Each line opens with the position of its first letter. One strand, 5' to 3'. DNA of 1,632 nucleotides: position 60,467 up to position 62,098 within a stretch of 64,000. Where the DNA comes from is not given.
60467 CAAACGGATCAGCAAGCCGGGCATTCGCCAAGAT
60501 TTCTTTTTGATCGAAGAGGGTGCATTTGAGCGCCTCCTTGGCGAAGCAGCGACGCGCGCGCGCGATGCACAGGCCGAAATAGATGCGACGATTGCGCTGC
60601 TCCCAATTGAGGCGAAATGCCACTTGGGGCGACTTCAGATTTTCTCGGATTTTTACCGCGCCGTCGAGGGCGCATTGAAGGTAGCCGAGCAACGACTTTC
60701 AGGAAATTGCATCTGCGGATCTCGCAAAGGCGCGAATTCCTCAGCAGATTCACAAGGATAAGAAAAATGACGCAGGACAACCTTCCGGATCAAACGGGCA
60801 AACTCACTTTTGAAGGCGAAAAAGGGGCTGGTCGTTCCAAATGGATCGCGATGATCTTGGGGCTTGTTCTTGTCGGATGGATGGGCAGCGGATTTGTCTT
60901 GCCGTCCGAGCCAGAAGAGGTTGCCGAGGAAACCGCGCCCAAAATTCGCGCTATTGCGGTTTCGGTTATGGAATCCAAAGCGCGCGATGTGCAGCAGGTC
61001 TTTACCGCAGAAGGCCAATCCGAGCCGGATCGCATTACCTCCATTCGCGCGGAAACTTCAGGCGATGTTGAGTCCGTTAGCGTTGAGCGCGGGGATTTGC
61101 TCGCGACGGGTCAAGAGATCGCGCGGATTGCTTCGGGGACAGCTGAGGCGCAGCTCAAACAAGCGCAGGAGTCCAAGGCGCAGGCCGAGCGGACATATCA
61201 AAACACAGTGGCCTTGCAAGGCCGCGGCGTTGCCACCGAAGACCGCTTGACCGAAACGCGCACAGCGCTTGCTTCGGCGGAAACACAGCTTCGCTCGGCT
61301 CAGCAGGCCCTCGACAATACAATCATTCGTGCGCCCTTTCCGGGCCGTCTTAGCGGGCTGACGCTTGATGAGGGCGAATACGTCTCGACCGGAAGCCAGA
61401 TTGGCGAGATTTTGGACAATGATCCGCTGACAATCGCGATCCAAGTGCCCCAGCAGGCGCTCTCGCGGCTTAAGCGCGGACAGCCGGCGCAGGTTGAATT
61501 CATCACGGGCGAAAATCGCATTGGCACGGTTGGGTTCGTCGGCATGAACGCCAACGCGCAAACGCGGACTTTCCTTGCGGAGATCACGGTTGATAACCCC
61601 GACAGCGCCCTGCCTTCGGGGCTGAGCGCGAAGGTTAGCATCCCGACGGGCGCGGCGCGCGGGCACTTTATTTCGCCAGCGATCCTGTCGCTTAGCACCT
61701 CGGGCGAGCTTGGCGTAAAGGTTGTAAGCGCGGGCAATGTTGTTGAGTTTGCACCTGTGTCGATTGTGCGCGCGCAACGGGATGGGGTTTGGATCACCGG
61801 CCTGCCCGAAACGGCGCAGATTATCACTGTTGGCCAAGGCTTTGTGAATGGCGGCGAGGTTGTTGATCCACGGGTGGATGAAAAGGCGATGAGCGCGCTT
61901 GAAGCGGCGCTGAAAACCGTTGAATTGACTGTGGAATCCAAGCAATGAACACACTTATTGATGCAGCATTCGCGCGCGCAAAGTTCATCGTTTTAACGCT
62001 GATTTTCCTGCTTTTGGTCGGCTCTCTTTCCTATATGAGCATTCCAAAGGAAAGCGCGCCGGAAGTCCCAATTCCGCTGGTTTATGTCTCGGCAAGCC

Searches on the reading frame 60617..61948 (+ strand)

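Call 64: search_protein_families(library=pfam, proteins=[window:60617-61948:+], max_evalue=0.00001)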
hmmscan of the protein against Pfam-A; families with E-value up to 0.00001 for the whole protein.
window:60617-61948:+ (443 aa): 2 families
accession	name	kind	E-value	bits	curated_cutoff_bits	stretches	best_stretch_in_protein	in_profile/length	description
PF16576.10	HlyD_D23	-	6.8e-20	71.7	30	1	137-336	16-212/214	Barrel-sandwich domain of CusB or HlyD membrane-fusion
PF13437.12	HlyD_3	-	1.4e-18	68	22.2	1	237-332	2-103/106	HlyD family secretion protein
